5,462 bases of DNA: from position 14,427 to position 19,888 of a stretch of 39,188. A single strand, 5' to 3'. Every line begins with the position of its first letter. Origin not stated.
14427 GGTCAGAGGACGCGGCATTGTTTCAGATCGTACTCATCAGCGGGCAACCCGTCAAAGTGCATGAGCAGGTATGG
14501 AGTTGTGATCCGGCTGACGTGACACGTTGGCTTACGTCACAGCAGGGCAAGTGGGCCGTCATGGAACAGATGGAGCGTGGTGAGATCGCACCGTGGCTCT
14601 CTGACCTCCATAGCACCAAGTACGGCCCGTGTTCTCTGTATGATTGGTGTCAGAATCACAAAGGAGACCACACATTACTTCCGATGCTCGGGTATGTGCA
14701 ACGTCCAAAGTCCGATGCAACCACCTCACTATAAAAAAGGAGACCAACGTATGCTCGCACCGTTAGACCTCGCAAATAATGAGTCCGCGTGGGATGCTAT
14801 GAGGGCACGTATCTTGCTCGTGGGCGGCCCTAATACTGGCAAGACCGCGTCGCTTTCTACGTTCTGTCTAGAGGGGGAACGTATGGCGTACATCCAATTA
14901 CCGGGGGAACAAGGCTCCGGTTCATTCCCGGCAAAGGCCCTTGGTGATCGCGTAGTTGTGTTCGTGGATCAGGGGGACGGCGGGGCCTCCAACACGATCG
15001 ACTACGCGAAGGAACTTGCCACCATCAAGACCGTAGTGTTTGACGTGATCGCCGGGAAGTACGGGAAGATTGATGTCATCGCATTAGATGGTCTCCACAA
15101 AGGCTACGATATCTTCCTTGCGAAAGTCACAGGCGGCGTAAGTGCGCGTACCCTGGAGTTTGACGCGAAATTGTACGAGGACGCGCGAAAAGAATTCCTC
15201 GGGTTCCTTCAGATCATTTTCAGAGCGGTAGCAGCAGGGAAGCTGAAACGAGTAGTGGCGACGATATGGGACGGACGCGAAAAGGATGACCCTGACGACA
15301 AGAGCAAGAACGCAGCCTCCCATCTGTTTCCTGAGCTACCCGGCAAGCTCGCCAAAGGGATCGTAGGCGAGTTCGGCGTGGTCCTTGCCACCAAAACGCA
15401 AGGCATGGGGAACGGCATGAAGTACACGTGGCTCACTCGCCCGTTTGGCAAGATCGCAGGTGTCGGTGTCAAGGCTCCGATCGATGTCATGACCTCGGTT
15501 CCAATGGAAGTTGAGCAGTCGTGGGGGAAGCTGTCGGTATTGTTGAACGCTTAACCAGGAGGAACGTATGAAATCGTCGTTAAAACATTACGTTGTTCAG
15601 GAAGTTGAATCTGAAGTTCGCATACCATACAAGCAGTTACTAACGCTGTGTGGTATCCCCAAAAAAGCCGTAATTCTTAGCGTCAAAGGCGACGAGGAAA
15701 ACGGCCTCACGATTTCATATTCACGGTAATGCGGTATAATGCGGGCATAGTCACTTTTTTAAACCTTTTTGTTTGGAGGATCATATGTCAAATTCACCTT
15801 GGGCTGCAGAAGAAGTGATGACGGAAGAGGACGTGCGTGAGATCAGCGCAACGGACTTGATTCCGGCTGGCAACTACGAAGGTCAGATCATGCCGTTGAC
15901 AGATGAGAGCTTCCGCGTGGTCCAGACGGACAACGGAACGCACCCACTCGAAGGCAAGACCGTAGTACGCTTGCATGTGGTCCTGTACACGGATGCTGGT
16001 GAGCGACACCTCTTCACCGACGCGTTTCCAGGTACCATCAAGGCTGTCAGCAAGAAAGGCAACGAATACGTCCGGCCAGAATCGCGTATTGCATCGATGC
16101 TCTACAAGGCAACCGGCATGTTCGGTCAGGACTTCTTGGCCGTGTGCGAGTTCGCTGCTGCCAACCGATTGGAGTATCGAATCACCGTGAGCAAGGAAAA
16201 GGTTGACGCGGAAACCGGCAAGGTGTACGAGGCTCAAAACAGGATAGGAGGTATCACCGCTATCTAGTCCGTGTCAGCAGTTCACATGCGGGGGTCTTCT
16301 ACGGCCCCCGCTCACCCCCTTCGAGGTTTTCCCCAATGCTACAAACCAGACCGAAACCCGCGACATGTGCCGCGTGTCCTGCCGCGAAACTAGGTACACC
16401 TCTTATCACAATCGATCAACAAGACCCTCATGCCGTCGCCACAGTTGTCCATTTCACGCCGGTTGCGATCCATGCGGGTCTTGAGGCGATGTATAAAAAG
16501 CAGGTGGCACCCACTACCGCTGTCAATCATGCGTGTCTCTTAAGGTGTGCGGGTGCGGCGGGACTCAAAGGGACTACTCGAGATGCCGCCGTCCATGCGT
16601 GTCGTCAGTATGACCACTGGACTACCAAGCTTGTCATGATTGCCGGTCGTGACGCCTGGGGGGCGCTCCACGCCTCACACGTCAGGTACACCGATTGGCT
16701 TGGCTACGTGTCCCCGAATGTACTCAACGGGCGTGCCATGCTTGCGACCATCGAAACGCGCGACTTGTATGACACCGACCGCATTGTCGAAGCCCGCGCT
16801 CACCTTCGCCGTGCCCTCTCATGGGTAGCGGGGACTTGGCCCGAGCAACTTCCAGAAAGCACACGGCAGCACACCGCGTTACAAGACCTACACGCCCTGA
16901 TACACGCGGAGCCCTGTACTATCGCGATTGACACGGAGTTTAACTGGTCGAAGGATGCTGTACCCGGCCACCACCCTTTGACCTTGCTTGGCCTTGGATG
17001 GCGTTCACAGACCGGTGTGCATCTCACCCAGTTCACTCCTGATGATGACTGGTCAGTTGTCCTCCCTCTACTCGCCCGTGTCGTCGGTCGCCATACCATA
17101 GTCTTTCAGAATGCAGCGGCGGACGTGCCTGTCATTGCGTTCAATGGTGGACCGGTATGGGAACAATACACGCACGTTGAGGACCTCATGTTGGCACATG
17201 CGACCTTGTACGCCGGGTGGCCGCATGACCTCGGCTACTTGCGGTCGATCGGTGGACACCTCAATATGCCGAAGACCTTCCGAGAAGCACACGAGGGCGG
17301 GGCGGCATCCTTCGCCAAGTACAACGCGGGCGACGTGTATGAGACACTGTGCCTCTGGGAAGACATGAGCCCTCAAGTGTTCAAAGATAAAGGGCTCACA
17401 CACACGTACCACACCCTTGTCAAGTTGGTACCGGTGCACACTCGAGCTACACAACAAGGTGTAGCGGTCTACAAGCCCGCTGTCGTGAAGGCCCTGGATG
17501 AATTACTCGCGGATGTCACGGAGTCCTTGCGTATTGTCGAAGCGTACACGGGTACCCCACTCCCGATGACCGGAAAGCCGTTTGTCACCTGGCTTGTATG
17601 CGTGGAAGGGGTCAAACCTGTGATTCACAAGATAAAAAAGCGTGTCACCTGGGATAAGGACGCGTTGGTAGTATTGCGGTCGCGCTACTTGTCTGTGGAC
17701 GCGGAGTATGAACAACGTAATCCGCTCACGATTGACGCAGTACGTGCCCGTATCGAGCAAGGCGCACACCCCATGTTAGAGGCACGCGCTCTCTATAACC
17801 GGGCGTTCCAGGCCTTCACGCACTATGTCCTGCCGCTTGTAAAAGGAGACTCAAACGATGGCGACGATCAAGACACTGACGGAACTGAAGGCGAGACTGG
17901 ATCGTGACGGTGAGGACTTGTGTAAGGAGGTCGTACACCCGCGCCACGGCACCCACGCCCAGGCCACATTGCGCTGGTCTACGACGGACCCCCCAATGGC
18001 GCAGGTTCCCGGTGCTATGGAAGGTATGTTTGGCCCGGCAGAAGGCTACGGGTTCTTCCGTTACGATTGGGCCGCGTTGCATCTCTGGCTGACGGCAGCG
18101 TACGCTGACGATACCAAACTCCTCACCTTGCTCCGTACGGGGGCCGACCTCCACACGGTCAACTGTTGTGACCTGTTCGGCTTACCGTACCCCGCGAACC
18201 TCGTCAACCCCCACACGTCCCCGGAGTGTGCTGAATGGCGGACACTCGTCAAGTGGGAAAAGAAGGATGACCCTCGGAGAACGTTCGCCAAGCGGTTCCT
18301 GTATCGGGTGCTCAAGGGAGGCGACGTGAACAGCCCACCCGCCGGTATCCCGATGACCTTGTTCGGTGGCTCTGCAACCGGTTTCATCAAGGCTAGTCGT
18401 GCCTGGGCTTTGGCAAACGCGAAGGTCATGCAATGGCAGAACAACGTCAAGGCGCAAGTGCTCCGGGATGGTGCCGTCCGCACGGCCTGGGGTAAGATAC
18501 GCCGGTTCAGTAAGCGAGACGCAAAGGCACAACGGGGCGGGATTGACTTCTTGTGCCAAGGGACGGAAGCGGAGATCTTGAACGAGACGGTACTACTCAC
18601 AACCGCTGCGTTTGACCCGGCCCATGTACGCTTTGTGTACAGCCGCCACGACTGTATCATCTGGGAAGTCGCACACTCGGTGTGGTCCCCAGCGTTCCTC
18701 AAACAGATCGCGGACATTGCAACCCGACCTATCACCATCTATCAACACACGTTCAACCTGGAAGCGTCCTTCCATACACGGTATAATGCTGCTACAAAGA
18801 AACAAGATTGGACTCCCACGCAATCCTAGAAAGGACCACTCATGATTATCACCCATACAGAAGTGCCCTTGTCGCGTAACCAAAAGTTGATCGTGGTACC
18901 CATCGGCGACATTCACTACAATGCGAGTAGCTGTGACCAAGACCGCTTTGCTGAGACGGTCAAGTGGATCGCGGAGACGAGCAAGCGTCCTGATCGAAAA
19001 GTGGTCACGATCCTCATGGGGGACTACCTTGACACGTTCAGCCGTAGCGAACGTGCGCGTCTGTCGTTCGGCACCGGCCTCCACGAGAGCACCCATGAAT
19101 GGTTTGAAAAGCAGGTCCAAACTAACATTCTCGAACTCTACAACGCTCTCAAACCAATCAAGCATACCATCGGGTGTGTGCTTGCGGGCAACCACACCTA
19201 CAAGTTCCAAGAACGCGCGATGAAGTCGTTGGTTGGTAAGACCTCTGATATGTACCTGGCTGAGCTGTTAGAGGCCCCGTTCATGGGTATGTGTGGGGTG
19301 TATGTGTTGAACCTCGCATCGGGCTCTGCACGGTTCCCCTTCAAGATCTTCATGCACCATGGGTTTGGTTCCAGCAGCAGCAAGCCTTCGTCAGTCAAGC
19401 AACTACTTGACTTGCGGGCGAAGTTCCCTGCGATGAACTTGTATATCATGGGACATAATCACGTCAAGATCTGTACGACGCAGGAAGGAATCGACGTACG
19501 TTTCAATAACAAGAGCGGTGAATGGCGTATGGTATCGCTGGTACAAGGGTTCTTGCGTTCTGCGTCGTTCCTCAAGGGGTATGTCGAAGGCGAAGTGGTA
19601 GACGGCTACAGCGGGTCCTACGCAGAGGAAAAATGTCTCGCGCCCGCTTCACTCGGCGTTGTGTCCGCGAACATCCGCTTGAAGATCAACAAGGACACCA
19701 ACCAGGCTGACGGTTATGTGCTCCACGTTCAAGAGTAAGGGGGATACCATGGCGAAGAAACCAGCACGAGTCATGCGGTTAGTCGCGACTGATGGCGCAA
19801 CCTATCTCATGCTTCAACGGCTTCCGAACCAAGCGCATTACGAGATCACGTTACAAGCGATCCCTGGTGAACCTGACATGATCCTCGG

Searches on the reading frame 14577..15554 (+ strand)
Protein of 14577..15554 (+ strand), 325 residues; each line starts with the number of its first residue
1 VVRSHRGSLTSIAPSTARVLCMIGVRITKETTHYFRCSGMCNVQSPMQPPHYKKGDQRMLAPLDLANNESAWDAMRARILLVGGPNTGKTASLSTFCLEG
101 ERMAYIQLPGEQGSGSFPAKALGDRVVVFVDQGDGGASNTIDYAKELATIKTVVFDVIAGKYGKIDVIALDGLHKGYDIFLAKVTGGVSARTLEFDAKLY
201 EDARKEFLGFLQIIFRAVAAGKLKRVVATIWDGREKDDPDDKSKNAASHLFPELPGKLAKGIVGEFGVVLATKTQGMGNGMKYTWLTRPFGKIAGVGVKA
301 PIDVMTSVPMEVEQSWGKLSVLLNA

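Call 33: search_protein_families(library=pfam, proteins=[window:14577-15554:+], max_evalue=0.01)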
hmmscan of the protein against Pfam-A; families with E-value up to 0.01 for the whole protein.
window:14577-15554:+ (325 aa): 1 family
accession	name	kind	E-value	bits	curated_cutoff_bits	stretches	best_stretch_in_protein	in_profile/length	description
PF13479.12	AAA_24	-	2.4e-08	34.5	27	1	76-274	2-170/195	AAA domain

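Call 34: search_protein_families(library=phrogs, proteins=[window:14577-15554:+], max_evalue=0.01)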
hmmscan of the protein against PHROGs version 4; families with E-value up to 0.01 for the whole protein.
window:14577-15554:+ (325 aa): 1 family
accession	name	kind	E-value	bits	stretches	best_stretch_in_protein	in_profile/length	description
phrog_124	-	DNA, RNA and nucleotide metabolism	3.3e-07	31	1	77-280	44-217/382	Sak4-like ssDNA annealing protein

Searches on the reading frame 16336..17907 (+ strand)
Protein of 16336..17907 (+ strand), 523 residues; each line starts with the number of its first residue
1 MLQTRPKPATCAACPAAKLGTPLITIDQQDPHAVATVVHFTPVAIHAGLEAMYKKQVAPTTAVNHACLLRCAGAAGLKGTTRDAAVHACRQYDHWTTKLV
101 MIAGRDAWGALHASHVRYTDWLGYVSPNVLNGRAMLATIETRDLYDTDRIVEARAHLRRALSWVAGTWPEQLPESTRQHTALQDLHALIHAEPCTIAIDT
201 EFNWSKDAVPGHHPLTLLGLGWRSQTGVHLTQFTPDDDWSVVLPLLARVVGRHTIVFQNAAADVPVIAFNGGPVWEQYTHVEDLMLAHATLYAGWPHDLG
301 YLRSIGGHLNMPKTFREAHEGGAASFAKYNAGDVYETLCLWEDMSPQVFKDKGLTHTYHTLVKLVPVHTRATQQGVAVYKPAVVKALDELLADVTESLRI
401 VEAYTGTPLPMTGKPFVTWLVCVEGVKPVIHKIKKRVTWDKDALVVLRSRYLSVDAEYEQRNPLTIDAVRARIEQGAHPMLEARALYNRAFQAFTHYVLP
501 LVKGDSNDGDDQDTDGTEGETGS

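Call 10: search_protein_families(library=phrogs, proteins=[window:16336-17907:+], max_evalue=0.001)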
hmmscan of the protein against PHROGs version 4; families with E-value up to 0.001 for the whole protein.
window:16336-17907:+ (523 aa): 1 family
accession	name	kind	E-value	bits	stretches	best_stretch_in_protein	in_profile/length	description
phrog_17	-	DNA, RNA and nucleotide metabolism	4.8e-10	39.1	1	97-411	567-890/1445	DNA polymerase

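Call 11: search_protein_families(library=pfam, proteins=[window:16336-17907:+], max_evalue=0.001)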
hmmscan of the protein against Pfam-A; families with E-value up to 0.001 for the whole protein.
window:16336-17907:+ (523 aa): 0 families

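Call 36: search_dna_similar(query=window:16336-17907:+, collection=phages, mode=protein, max_rows=25)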
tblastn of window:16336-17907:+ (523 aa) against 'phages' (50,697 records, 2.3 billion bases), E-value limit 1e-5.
Records with a match: 4; places in all: 4; records where one place covers at least 80% of the query: 0.
Best place of each record, by identity: <60% 4.
By first word of the organism name: Caudoviricetes 3; Bacteriophage 1.
By host as written in the record: - 4.
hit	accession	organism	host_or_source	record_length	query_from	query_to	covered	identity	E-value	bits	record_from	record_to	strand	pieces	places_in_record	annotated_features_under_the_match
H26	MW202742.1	Caudoviricetes sp.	Manatee Spring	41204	97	503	78%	26.0%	4e-23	109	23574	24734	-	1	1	DNA polymerase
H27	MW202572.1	Caudoviricetes sp.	Manatee Spring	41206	97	503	78%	26.0%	4e-23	109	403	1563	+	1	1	DNA polymerase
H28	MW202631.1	Caudoviricetes sp.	Manatee Spring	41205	97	503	78%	26.0%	4e-23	109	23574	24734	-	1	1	DNA polymerase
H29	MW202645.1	Bacteriophage sp.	Manatee Spring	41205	97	503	78%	26.0%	4e-23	109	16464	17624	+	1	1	DNA polymerase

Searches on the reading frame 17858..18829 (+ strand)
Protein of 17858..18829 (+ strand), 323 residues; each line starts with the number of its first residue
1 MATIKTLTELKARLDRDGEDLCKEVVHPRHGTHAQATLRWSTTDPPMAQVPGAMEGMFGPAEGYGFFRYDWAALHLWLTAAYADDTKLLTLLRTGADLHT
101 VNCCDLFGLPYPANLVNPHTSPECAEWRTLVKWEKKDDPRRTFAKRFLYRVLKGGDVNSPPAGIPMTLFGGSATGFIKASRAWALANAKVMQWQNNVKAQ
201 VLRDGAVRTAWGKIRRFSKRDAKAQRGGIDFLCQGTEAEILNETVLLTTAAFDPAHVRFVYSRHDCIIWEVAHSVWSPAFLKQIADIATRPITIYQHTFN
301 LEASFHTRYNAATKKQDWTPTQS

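Call 33: search_protein_families(library=pfam, proteins=[window:17858-18829:+], max_evalue=0.01)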
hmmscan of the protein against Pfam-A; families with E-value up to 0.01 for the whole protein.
window:17858-18829:+ (323 aa): 1 family
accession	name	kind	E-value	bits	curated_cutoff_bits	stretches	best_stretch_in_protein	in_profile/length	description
PF00476.26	DNA_pol_A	-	1.6e-13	50.8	34.3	2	23-110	104-198/381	DNA polymerase family A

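Call 34: search_protein_families(library=phrogs, proteins=[window:17858-18829:+], max_evalue=0.01)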
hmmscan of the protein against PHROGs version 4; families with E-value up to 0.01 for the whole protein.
window:17858-18829:+ (323 aa): 3 families
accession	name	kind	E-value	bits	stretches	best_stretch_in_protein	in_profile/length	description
phrog_17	-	DNA, RNA and nucleotide metabolism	5.9e-23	81.8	1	26-273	961-1194/1445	DNA polymerase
phrog_2573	-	DNA, RNA and nucleotide metabolism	1.4e-05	25.4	1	63-272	16-230/336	DNA polymerase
phrog_10285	-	DNA, RNA and nucleotide metabolism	0.0019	18.3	0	55-111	46-102/321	DNA polymerase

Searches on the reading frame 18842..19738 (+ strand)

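Call 33: search_protein_families(library=pfam, proteins=[window:18842-19738:+], max_evalue=0.01)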
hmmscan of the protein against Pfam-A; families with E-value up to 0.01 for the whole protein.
window:18842-19738:+ (298 aa): 1 family
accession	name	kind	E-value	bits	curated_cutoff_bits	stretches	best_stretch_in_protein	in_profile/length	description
PF00149.33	Metallophos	-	1.3e-07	32.7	21.5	1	21-208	6-190/191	Calcineurin-like phosphoesterase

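Call 34: search_protein_families(library=phrogs, proteins=[window:18842-19738:+], max_evalue=0.01)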
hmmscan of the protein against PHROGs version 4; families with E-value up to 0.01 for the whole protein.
window:18842-19738:+ (298 aa): 1 family
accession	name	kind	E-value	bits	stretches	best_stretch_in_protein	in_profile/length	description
phrog_7339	-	DNA, RNA and nucleotide metabolism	9.5e-17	62.2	1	6-214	20-202/263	DNA repair exonuclease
